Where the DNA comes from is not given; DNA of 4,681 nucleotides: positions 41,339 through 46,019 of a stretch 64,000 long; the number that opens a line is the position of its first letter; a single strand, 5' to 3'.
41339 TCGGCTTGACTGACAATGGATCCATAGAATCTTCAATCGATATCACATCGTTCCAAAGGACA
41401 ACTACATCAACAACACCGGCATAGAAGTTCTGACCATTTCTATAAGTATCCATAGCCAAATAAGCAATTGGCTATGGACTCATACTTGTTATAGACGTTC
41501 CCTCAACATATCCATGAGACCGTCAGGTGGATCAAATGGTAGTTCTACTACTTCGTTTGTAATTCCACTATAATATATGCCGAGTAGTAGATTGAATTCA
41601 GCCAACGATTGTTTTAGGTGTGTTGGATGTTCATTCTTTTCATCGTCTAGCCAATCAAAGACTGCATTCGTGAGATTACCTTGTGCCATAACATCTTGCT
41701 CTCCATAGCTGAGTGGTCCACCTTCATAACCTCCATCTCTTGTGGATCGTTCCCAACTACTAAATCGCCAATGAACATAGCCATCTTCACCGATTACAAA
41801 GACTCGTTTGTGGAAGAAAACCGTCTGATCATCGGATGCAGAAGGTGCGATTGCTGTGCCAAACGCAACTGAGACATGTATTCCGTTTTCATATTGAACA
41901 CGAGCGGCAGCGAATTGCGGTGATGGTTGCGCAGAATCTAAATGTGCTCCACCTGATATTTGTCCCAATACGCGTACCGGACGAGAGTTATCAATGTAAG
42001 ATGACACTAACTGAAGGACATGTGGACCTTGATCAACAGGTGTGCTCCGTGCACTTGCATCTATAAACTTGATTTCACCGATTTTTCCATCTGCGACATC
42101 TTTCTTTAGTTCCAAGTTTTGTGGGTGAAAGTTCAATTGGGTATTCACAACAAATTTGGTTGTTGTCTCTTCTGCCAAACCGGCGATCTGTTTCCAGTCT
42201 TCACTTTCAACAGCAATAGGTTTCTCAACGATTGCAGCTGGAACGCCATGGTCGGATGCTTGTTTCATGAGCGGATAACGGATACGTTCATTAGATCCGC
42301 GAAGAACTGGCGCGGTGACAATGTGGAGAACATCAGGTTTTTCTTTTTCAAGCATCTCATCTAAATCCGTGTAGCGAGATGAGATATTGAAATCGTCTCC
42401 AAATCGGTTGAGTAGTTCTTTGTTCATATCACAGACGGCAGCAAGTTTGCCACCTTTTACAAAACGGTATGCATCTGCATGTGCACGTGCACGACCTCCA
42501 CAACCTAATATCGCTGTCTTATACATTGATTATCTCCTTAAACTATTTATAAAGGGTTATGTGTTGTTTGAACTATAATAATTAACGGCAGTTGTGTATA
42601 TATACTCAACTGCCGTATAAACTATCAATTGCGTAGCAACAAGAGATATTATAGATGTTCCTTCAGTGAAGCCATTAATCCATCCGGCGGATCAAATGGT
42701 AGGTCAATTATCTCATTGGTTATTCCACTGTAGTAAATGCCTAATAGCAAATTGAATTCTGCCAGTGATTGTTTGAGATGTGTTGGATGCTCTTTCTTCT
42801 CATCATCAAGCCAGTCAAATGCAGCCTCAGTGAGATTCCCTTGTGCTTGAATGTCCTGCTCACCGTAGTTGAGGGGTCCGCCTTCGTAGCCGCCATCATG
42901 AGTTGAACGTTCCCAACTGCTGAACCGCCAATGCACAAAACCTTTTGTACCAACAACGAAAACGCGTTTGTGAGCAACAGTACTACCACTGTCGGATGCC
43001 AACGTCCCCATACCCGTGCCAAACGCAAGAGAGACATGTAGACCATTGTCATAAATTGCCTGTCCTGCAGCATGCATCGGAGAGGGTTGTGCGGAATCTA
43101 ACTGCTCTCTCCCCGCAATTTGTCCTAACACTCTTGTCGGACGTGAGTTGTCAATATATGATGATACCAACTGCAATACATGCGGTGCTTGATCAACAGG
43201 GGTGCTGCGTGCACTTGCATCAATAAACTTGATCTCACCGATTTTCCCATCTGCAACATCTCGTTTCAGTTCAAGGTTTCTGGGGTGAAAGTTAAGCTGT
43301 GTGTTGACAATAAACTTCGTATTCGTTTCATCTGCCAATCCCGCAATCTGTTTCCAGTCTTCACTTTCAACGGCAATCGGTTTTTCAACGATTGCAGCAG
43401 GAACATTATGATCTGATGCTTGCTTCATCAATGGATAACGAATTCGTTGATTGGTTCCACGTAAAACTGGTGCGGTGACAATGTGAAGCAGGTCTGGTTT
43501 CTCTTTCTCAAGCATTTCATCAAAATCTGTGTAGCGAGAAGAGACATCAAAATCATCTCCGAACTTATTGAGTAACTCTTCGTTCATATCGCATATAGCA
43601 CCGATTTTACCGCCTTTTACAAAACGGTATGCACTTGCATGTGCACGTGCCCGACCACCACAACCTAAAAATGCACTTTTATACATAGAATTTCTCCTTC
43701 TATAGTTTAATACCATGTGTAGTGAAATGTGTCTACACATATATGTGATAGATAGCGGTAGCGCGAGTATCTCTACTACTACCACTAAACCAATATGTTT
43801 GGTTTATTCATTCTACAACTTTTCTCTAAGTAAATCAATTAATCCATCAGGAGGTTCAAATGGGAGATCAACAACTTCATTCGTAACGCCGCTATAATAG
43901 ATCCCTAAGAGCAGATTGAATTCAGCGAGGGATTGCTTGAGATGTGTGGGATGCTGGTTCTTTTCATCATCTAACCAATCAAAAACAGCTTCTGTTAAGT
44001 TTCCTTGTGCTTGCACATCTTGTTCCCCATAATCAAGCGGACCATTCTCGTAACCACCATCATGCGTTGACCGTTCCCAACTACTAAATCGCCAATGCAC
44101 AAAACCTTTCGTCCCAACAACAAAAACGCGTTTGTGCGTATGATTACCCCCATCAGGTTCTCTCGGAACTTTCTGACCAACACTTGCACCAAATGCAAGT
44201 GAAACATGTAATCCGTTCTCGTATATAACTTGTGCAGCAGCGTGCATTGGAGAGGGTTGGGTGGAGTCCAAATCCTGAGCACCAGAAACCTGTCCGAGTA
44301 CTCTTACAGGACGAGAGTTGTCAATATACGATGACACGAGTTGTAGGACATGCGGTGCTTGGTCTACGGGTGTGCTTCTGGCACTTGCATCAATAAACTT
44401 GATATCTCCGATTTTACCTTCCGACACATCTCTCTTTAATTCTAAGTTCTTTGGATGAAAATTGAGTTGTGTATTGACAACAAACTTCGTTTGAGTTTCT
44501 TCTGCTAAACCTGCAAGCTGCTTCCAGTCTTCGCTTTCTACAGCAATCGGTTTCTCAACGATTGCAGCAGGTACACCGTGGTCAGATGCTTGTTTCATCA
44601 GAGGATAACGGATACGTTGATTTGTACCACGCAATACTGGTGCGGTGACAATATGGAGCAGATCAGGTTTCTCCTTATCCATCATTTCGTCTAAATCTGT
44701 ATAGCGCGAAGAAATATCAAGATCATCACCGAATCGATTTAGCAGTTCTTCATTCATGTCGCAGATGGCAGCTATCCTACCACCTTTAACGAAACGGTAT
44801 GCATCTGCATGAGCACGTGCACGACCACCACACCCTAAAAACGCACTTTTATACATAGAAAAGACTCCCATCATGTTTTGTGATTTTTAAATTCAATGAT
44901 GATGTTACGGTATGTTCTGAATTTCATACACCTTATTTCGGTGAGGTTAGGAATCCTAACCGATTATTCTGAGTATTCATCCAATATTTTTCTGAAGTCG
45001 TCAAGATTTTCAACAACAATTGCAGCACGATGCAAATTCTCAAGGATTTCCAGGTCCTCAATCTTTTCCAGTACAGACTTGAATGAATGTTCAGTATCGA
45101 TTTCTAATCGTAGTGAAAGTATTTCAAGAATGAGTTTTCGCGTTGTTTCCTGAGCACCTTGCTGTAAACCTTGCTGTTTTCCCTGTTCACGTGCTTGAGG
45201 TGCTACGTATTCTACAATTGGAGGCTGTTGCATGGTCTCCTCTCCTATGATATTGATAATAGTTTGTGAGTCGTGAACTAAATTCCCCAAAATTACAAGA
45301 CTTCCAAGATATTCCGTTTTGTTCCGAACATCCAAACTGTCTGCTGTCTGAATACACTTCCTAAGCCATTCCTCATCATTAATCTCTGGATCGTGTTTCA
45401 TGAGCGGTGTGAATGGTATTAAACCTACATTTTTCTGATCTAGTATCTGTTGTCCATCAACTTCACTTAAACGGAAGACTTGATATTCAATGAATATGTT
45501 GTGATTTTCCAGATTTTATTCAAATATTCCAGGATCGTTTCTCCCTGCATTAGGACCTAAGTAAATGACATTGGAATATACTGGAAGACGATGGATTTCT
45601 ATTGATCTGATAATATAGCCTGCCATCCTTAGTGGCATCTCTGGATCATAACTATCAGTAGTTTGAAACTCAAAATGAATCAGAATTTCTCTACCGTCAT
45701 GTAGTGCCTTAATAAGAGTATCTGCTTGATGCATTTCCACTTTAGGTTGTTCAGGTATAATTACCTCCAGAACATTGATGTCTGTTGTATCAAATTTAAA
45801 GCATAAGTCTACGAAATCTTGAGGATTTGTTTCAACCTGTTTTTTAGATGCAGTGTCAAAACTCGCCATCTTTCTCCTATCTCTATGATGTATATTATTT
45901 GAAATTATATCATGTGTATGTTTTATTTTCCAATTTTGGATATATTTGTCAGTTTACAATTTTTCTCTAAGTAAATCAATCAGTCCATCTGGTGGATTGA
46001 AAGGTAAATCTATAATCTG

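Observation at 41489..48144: Tandem array of five Gfo/Idh/MocA paralogs differing mainly in one short hypervariable loop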

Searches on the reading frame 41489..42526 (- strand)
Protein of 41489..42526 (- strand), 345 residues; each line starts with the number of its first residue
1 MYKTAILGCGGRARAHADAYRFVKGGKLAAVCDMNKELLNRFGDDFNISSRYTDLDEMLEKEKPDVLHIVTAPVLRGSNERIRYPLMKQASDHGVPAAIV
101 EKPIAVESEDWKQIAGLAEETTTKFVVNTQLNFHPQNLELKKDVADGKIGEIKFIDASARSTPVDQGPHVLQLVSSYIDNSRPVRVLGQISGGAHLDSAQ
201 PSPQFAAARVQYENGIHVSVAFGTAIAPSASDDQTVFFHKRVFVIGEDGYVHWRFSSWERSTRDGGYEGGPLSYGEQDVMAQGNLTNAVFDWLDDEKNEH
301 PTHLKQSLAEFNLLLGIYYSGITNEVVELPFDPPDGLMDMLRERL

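Call 4: search_protein_families(library=pfam, proteins=[window:41489-42526:-], max_evalue=0.01)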
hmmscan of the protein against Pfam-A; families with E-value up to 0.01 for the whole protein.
window:41489-42526:- (345 aa): 2 families
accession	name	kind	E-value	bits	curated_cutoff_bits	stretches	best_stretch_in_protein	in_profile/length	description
PF01408.29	GFO_IDH_MocA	-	7.8e-16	59.3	24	1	3-128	2-119/120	Oxidoreductase family, NAD-binding Rossmann fold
PF22725.1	GFO_IDH_MocA_C3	-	0.00015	22.2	27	0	164-251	47-123/124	GFO/IDH/MocA C-terminal domain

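Call 11: find_related_loci(query=A1, collection=genome_contigs, flank=10000)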
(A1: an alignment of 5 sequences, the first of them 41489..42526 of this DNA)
Query A1 (345 aa) in genome_contigs; peptide patterns used: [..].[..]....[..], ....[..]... (x = any residue, [..] = any of these).
384 stretches matched a pattern; 345 encode a relative of the query (tblastn E <= 1e-3); the best 80 are kept; 76 distinct loci.
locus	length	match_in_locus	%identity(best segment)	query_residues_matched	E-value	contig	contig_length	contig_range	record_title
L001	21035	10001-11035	99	1-345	0e+0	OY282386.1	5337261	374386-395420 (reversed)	MAG: Candidatus Poribacteria bacterium genome assembly, chromosome: 1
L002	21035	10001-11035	99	1-345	0e+0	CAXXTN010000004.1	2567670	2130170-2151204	MAG: Candidatus Poribacteria bacterium isolate 64752d50-abd0-46dd-90db-3fd08d7746be genome assembly, contig: contig_4, w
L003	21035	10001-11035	94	1-345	0e+0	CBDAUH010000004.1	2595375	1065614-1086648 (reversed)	MAG: Candidatus Poribacteria bacterium isolate 2b956532-cd71-4e48-8ac0-65602b58f679 genome assembly, contig: contig_4, w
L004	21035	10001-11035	94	1-345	0e+0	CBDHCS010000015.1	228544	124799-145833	MAG: Candidatus Poribacteria bacterium isolate 2ff7ea9c-4ed9-48aa-ac60-1c2c21251b56 genome assembly, contig: contig_15,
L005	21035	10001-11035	94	1-345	0e+0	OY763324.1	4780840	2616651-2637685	MAG: Candidatus Poribacteria bacterium isolate 3d2a48e4-3859-4b6e-83ef-b4ffa18775ef genome assembly, chromosome: 1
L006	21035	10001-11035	93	1-345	0e+0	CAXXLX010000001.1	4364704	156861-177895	MAG: Candidatus Poribacteria bacterium isolate 1c23486e-f1bb-4f7c-a5ff-9ffc904aba33 genome assembly, contig: contig_1, w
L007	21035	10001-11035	94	1-345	0e+0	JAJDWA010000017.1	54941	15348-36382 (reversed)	MAG: Candidatus Poribacteria bacterium isolate jk18x22bins.76 k141_728392, whole genome shotgun sequence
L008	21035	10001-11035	93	1-345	0e+0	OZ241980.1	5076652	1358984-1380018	MAG: Candidatus Poribacteria bacterium isolate addb8a48-e40a-4d5d-92e9-c4632a5e54a8 genome assembly, chromosome: 1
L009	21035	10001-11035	93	1-345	0e+0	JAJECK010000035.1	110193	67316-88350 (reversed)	MAG: Candidatus Poribacteria bacterium isolate jk18xAbins.19 k141_1232557, whole genome shotgun sequence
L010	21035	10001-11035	93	1-345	0e+0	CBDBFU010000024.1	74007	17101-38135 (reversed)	MAG: Candidatus Poribacteria bacterium isolate 0db8f60b-b66d-466f-879a-884326031337 genome assembly, contig: contig_24,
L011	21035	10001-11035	92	1-345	0e+0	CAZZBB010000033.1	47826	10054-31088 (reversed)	MAG TPA_asm: uncultured bacterium isolate SRP338948_co1_166 genome assembly, contig: k141_176693, whole genome shotgun s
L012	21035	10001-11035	90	1-345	0e+0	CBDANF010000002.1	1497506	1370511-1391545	MAG: Candidatus Poribacteria bacterium isolate cff0d1ac-620d-4255-a141-192642026491 genome assembly, contig: contig_2, w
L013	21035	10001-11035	92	1-345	0e+0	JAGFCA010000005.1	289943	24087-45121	MAG: Candidatus Poribacteria bacterium isolate SB0202 contig_20271, whole genome shotgun sequence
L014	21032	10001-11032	91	1-344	0e+0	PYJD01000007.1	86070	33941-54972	MAG: Candidatus Poribacteria bacterium isolate MSPOR6 Ga0207211_107, whole genome shotgun sequence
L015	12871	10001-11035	91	1-345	0e+0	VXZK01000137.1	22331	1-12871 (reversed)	MAG: Candidatus Poribacteria bacterium isolate SB0670_bin_33 NODE_1129_length_22331_cov_17.319627, whole genome shotgun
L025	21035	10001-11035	90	1-345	0e+0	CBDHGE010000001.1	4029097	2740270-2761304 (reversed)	MAG: Candidatus Poribacteria bacterium isolate 9ac9c1da-626f-4e18-9c15-12d165d572a9 genome assembly, contig: contig_1, w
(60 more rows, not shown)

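Call 63: search_protein_families(library=pfam, proteins=[L025:9027-9905:+], max_evalue=1)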
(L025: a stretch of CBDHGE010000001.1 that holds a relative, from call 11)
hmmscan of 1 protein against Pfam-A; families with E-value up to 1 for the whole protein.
L025:9027-9905:+ (293 aa): 0 families

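Call 64: search_protein_families(library=ncbifam, proteins=[L025:9027-9905:+], max_evalue=1)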
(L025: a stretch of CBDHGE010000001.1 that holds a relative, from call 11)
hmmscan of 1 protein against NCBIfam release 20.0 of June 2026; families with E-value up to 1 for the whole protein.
L025:9027-9905:+ (293 aa): 0 families

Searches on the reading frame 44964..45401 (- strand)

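Call 4: search_protein_families(library=pfam, proteins=[window:44964-45401:-], max_evalue=0.01)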
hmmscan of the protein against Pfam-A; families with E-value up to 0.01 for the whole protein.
window:44964-45401:- (145 aa): 0 families

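Call 23: search_protein_families(library=ncbifam, proteins=[window:44964-45401:-], max_evalue=0.1)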
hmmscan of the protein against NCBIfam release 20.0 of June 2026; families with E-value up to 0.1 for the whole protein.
window:44964-45401:- (145 aa): 1 family
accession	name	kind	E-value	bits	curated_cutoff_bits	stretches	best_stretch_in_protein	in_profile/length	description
TIGR01784.1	T_den_put_tspse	subfamily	0.02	14.7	52.1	1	68-102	223-257/273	Rpn family recombination-promoting nuclease/putative transposase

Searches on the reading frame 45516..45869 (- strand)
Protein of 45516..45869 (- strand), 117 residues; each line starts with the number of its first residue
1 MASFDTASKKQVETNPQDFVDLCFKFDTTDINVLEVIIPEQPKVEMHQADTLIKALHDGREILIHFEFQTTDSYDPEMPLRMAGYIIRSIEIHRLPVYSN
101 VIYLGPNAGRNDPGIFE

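Call 4: search_protein_families(library=pfam, proteins=[window:45516-45869:-], max_evalue=0.01)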
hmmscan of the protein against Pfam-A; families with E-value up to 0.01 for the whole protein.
window:45516-45869:- (117 aa): 0 families

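Call 23: search_protein_families(library=ncbifam, proteins=[window:45516-45869:-], max_evalue=0.1)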
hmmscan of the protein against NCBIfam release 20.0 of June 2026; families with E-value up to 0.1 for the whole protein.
window:45516-45869:- (117 aa): 1 family
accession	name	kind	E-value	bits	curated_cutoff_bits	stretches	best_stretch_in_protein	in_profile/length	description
NF040939.2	trans_reg_lrs14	equivalog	0.05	13.7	90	1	11-47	4-40/103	Lrs14 family HTH-type transcriptional regulator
